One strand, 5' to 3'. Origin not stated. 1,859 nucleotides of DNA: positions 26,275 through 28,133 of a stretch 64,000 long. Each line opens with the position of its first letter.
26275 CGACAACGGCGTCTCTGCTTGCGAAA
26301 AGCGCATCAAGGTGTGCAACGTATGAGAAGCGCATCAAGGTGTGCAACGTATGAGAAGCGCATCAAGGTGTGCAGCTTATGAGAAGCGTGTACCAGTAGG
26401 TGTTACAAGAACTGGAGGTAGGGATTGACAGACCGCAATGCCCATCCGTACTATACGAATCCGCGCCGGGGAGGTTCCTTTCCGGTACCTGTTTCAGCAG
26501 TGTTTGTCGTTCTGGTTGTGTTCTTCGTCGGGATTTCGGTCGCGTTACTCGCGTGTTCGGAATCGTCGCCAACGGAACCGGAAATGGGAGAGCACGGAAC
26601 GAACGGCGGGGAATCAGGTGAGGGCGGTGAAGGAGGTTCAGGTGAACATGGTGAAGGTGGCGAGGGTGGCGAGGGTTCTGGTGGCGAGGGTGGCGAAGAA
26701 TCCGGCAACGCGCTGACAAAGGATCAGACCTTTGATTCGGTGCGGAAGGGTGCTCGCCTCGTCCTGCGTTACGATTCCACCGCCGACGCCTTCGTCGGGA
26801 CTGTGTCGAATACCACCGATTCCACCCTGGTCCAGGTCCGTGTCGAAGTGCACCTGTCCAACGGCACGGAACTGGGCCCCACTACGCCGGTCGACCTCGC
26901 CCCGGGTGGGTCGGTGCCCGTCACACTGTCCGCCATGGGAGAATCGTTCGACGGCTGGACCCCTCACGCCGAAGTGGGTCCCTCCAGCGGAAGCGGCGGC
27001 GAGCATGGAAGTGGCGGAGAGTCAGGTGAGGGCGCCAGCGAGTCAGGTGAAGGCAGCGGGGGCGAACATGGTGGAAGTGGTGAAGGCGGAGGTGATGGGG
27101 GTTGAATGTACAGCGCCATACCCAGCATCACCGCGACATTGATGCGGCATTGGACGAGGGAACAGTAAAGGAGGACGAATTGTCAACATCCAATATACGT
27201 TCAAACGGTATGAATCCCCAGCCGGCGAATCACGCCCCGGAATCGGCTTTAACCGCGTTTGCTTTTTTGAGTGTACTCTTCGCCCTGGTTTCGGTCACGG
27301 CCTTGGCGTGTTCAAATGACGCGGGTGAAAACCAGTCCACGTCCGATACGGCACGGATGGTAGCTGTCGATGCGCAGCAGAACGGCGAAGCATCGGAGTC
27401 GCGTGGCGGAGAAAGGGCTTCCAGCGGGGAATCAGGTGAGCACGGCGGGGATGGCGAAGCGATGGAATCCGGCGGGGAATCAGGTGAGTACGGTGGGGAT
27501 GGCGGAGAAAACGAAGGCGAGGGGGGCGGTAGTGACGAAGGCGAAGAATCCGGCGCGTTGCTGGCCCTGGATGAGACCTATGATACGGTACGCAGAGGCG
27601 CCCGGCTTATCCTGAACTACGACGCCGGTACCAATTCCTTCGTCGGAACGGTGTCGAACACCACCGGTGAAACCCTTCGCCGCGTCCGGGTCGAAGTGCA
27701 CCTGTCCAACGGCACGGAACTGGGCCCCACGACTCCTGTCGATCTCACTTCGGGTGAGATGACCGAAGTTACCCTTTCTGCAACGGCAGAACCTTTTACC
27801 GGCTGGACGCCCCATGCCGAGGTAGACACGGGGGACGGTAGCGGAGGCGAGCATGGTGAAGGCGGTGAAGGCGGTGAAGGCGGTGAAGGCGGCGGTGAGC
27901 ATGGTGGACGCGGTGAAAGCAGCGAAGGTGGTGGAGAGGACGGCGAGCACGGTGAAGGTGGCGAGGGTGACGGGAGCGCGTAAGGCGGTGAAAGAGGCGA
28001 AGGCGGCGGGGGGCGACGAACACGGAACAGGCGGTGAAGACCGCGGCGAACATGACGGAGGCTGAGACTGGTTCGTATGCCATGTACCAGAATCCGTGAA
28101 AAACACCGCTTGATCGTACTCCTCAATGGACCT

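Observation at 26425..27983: Tandem paralogous lipoproteins with Gly/Glu/His-rich (GEHG/GEGG) repeat tails around a conserved ~90-aa core: candidate periplasmic metal-binding proteins with no family I recognise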

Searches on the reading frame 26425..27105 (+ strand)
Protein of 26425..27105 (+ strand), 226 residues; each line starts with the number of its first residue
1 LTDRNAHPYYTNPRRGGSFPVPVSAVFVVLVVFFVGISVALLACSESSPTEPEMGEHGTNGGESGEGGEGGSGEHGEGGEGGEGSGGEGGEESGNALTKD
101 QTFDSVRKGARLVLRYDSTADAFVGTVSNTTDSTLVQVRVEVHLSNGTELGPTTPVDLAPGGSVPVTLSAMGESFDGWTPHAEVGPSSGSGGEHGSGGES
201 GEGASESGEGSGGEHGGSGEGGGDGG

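Call 3: search_protein_families(library=pfam, proteins=[window:26425-27105:+], max_evalue=1)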
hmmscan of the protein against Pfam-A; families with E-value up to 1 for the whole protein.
window:26425-27105:+ (226 aa): 0 families

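Call 4: search_protein_families(library=ncbifam, proteins=[window:26425-27105:+], max_evalue=1)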
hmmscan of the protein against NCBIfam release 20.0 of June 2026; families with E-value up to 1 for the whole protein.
window:26425-27105:+ (226 aa): 1 family
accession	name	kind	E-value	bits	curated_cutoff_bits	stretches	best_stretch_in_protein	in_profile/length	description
NF038353.1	FxLYD_dom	domain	0.00033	20.5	23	1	124-169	7-56/71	FxLYD domain-containing protein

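Call 17: find_related_loci(query=A1, collection=genome_contigs, flank=8000)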
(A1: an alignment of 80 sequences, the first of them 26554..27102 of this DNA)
Query A1 (183 aa) in genome_contigs; peptide patterns used: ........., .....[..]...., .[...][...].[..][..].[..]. (x = any residue, [..] = any of these).
600 stretches matched a pattern (row limit reached: there are more); 564 encode a relative of the query (tblastn E <= 1e-3); the best 80 are kept; 80 distinct loci.
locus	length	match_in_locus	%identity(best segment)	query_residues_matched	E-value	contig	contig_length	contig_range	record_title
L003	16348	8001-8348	71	47-161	2e-47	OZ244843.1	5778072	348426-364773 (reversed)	MAG: Caldilineaceae bacterium isolate 612c1115-7bee-47f5-8639-a20ad7d78505 genome assembly, chromosome: 1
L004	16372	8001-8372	68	40-157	9e-45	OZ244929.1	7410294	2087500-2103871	MAG: Spirochaetia bacterium isolate 8068e3ae-2514-4771-9ed6-15a7f5772894 genome assembly, chromosome: 1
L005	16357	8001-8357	66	26-150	7e-45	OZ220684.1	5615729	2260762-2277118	MAG: Caldilineaceae bacterium isolate 3e4e9cff-9e2e-4453-a09c-181873e11f57 genome assembly, chromosome: 1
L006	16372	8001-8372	66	41-164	6e-45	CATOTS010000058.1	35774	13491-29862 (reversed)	MAG: uncultured Caldilineaceae bacterium isolate 89edc99b-a254-4a58-8b99-7cf6359c985e genome assembly, contig: contig_58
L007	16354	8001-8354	64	24-141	2e-44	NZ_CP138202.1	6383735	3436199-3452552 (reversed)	Wukongibacter baidiensis strain DY30321 chromosome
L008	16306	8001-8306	73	47-150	4e-44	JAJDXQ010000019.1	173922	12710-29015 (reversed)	MAG: Caldilineaceae bacterium isolate jk18x27bins.44 k141_1125460, whole genome shotgun sequence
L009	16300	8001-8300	71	46-145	4e-44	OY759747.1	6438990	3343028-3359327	MAG: Spirochaetia bacterium isolate 029c9a96-c795-42b2-9c0d-59f5314b817a genome assembly, chromosome: 1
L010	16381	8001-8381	59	36-164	8e-43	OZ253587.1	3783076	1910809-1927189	MAG: Chloroflexota bacterium isolate c48e1457-3bc6-4d91-b545-4e17b7aa62c7 genome assembly, chromosome: 1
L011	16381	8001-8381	63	45-157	3e-42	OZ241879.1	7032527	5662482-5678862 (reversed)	MAG: Spirochaetia bacterium isolate 33422d00-efb0-4b49-bd16-f937cda21374 genome assembly, chromosome: 1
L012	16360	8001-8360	60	52-182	9e-42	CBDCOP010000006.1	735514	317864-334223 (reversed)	MAG: Dehalococcoidia bacterium isolate 0cbdef8c-498a-4e31-a88f-bb18f8401b77 genome assembly, contig: contig_6, whole gen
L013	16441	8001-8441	57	1-159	8e-42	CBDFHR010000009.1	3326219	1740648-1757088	MAG: Dehalococcoidia bacterium isolate d69144cb-8fdf-44db-909b-5cac20385fca genome assembly, contig: contig_9, whole gen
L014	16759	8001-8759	50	9-178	1e-41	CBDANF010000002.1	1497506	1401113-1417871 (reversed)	MAG: Candidatus Poribacteria bacterium isolate cff0d1ac-620d-4255-a141-192642026491 genome assembly, contig: contig_2, w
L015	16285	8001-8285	71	47-141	4e-41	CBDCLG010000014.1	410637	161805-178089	MAG: Caldilineaceae bacterium isolate 0ff925dc-6b74-4446-9203-77b5ed868497 genome assembly, contig: contig_14, whole gen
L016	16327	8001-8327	68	31-141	3e-41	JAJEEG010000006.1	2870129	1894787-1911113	MAG: Candidatus Latescibacterota bacterium isolate p16x34bins.14 k141_287726, whole genome shotgun sequence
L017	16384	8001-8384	56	21-142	3e-41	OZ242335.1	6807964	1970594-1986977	MAG: Candidatus Poribacteria bacterium isolate 0e18bbbf-3c5b-4f4e-9be4-718f64127597 genome assembly, chromosome: 1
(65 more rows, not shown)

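Call 23: predict_structure(alignment_id=A1)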
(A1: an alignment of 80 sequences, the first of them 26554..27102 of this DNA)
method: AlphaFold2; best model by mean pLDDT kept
length: 183 residues; sequences in the alignment: 80
mean_pLDDT: 74.8   pTM: 0.54
mean pLDDT of the five models: 74.8, 74.6, 74.4, 73.7, 73.4
residues with pLDDT >= 90: 89; 70-90: 5; 50-70: 59; < 50: 30
segments of 3 or more residues with pLDDT < 50: 12-19, 42-48, 148-152
pLDDT, mean of each block of 10 residues (from residue 1): 56 49 53 55 46 90 96 97 98 96 94 97 97 95 64 53 56 59 61
secondary structure, 60 per line:
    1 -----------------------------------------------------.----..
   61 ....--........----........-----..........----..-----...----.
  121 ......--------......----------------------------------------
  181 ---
elements in order: E59-64 E67-74 E79-86 E92-101 E113-115 E120-126 E135-140

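Call 38: search_solved_structures(query=A1, max_evalue=10, show_alignments=2)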
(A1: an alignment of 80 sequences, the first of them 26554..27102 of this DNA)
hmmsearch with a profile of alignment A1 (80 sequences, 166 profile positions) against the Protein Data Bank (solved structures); distinct sequences matched with E-value up to 10: 0.

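Call 42: fold_search(model_id=the predicted structure, library=pdb)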
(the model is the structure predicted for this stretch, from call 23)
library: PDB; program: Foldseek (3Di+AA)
matches with E <= 10: 1573; with E <= 0.001: 0
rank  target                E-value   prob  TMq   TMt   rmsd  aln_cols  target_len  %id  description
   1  1zle_A                1.0e-02  0.99  0.29  0.46   5.5        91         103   13  Crystal structure of a RGD-containing host-selective toxin: Pyrenophora tritici-repentis Ptr ToxA (released 2005-08-16)
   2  7eyp_A                1.2e-02  0.44  0.15  0.24  14.3        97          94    9  Crystal structure of Pseudomonas aeruginosa ppnP (released 2022-02-09)
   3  1zld                  1.2e-02  0.99  0.30  0.47   5.6        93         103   14  Crystal structure of a RGD-containing host-selective toxin: Pyrenophora tritici-repentis Ptr ToxA (released 2005-08-16)
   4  1phs                  1.4e-02  0.44  0.15  0.09  14.0       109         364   13  THE THREE-DIMENSIONAL STRUCTURE OF THE SEED STORAGE PROTEIN PHASEOLIN AT 3 ANGSTROMS RESOLUTION (released 1990-10-15)
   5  1zle_B                1.5e-02  0.98  0.27  0.40   5.3        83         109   14  Crystal structure of a RGD-containing host-selective toxin: Pyrenophora tritici-repentis Ptr ToxA (released 2005-08-16)
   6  7skp_A                1.5e-02  1.00  0.28  0.61   3.4        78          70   19  De novo synthetic protein DIG14 (tetragonal space group) (released 2022-10-12)
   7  2iv9_A                1.6e-02  0.98  0.28  0.23   5.3       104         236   12  B2-appendage from AP2 in complex with Eps15 peptide (released 2007-03-13)
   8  3o0l_B                2.0e-02  0.94  0.27  0.40   8.5       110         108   11  Crystal structure of a Pfam DUF1425 family member (Shew_1734) from Shewanella sp. pv-4 at 1.81 a resolution (released 2010-08-04)
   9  3o0l_A                2.4e-02  0.97  0.28  0.42   8.7       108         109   11  Crystal structure of a Pfam DUF1425 family member (Shew_1734) from Shewanella sp. pv-4 at 1.81 a resolution (released 2010-08-04)
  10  3s7i_B                2.4e-02  0.28  0.14  0.09  16.5       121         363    7  Crystal structure of Ara h 1 (released 2011-09-21)
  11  1e42_A                2.7e-02  0.99  0.31  0.25   7.0       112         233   12  Beta2-adaptin appendage domain, from clathrin adaptor AP2 (released 2000-08-21)
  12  8yk5_A                2.7e-02  0.98  0.24  0.07  10.4       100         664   19  Structure of glycerophosphoethanolamine ethanolaminephosphodiesterase from Streptomyces sanglieri (released 2024-04-03)
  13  5fce_B                2.7e-02  0.97  0.27  0.38   5.4        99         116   14  The crystal structure of the ligand binding region of Serine-glutamate repeat protein A (SgrA) of Enterococcus faecium (released 2016-07-06)
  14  7zvy_A                2.7e-02  0.38  0.17  0.24  13.2       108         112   14  Thermococcus kadokarensis phosphomannose isomerase (released 2022-08-24)
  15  2r5o_A                3.0e-02  0.94  0.29  0.30   5.5       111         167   11  Crystal structure of the C-terminal domain of wzt (released 2007-12-25)
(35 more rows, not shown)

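Call 55: search_protein_representatives(alignment_id=A1)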
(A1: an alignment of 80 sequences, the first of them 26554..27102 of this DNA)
Query: 80 sequences, 166 profile positions. Proteins with E-value up to 0.001 (for the whole library): 998; up to 1e-10: 819; up to 1e-30: 432. The best 150 are listed.
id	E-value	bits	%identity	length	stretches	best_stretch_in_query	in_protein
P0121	2.2e-166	564.2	-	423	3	5-160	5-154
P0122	3.7e-161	547.2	-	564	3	26-160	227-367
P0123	3.3e-133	456.3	-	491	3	14-164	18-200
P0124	8.4e-112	386.7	-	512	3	38-161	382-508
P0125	1.2e-109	379.7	-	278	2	16-157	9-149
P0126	2.1e-107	372.3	-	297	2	7-154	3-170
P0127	2.1e-103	359.3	-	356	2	15-165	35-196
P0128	1.6e-102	356.5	-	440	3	29-157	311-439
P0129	2.7e-96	336.2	-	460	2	26-158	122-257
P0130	5.3e-96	335.2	-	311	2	36-163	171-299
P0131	9.1e-94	328.0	-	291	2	43-156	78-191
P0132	3.0e-92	323.1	-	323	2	29-165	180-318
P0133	1.1e-90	318.0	-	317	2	43-161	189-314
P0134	1.5e-87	307.7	-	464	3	20-161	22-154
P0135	3.4e-81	287.1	-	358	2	6-165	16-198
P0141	5.8e-71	253.8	-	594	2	39-159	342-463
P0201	1.2e-50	187.8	-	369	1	11-147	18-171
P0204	2.0e-50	187.0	-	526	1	22-158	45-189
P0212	1.1e-49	184.5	-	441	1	22-161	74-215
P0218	1.9e-49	183.8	-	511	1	11-160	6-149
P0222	2.6e-49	183.4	-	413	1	35-163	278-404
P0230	6.8e-49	182.0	-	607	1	9-151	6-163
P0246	6.4e-48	178.8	-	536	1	30-165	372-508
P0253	4.3e-47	176.2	-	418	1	30-161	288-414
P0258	9.5e-47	175.0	-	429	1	13-143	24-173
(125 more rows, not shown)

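Call 56: search_protein_families(library=pfam, proteins=[P0204, P0218, P0230, P0212, P0222, P0246, P0253, P0258, P0201, P0141], max_evalue=0.001)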
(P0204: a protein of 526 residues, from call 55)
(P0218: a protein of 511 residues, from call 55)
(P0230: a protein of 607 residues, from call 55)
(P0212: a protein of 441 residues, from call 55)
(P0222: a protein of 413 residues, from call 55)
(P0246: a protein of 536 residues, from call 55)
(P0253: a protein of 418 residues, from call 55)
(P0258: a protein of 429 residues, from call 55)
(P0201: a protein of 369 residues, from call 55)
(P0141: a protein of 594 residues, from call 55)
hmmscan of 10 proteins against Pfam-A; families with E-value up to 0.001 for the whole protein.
P0204 (526 aa): 1 family
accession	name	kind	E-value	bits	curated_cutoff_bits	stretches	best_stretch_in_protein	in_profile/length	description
PF12006.13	DUF3500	-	3.7e-79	266.8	27.2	1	211-518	3-296/297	Protein of unknown function (DUF3500)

P0218 (511 aa): 1 family
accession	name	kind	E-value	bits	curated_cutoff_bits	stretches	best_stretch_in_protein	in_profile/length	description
PF04616.20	Glyco_hydro_43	-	6.4e-13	49.1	32.2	1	253-303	181-230/288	Glycosyl hydrolases family 43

P0230 (607 aa): 0 families

P0212 (441 aa): 0 families

P0222 (413 aa): 1 family
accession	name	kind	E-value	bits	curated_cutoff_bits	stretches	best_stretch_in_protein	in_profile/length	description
PF12096.13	DUF3572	-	0.00085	19.9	25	0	169-218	13-65/84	Protein of unknown function (DUF3572)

P0246 (536 aa): 1 family
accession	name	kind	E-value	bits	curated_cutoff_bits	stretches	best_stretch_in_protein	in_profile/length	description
PF05569.17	Peptidase_M56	-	6.3e-52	177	31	1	9-306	2-296/296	BlaR1 peptidase M56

P0253 (418 aa): 1 family
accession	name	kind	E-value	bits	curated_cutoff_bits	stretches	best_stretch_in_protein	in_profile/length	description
PF12096.13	DUF3572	-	0.00015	22.3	25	0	183-215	19-51/84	Protein of unknown function (DUF3572)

P0258 (429 aa): 1 family
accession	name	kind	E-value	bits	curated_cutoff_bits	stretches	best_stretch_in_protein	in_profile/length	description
PF01298.24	TbpB_B_D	-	0.0001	23.2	26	1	336-428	29-126/126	C-lobe and N-lobe beta barrels of Tf-binding protein B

P0201 (369 aa): 0 families

P0141 (594 aa): 2 families
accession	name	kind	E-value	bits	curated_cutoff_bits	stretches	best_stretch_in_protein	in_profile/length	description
PF08269.17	dCache_2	-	3.8e-11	43.1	26.5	1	79-183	88-186/298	Cache domain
PF17200.10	sCache_2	-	4.1e-09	37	25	1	87-183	56-145/155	Single Cache domain 2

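Call 66: search_protein_families(library=ncbifam, alignment_id=A1, max_evalue=0.01)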
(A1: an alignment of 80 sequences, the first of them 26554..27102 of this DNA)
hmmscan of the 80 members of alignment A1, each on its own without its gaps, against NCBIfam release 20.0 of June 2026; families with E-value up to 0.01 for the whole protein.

A. member 1, window:26554-27102:+ (183 aa): 1 family
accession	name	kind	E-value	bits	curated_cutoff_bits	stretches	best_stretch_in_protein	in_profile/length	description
NF038353.1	FxLYD_dom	domain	0.00023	21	23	1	81-126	7-56/71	FxLYD domain-containing protein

B. families by the number of members that match (of 80 scanned): 8 families
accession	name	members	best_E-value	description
NF038353.1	FxLYD_dom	77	4.3e-08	FxLYD domain-containing protein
NF053532.1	lipo_SCO4651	6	0.00035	SCO4651 family lipoprotein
NF046016.1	LMxysn_1693_fam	2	3.1e-05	LMxysn_1693 family intestinal colonization protein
NF041428.1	TrsH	1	1.6e-05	TrsH/TraH family protein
NF033729.0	borfam54_2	1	0.0045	complement regulator-acquiring protein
NF038041.1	fim_Mfa1_fam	1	0.0049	Mfa1 family fimbria major subunit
TIGR01924.1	rsbW_low_gc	1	0.0076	anti-sigma B factor RsbW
NF041941.1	lipo_FMN_PplA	1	0.0077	extracellular electron transfer flavoprotein PplA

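Call 75: find_related_loci(query=A1, collection=viral_contigs, flank=6000)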
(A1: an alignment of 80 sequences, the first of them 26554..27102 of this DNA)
Query A1 (183 aa) in viral_contigs; peptide patterns used: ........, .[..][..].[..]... (x = any residue, [..] = any of these).
5 stretches matched a pattern, but none encodes a relative of the query by tblastn (E <= 1e-3).

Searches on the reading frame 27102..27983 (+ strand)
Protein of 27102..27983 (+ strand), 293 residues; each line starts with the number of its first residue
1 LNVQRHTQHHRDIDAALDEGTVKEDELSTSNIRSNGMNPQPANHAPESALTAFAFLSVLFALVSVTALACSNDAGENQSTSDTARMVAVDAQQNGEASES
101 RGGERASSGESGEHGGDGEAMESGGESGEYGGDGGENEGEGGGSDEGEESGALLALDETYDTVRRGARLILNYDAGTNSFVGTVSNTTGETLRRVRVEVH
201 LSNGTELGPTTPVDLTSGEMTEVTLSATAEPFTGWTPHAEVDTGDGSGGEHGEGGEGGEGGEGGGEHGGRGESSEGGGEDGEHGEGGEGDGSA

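Call 3: search_protein_families(library=pfam, proteins=[window:27102-27983:+], max_evalue=1)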
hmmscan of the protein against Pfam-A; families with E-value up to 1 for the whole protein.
window:27102-27983:+ (293 aa): 3 families
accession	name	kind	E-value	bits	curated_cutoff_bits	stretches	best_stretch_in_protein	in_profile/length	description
PF11837.13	INV_N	-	0.0048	17.8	27.8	1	40-105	14-82/109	Beta-fructofuranosidase, N-terminal domain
PF07172.16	GRP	-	0.01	16.9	30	1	55-147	8-89/90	Glycine rich protein family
PF11614.14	FixG_C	-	0.15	12.7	25.6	1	177-231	32-87/119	IG-like fold at C-terminal of FixG, putative oxidoreductase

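Call 4: search_protein_families(library=ncbifam, proteins=[window:27102-27983:+], max_evalue=1)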
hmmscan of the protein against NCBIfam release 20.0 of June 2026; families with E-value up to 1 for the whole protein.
window:27102-27983:+ (293 aa): 1 family
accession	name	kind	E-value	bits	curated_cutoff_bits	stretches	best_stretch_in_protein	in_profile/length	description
NF038353.1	FxLYD_dom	domain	0.001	18.9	23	1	176-210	2-38/71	FxLYD domain-containing protein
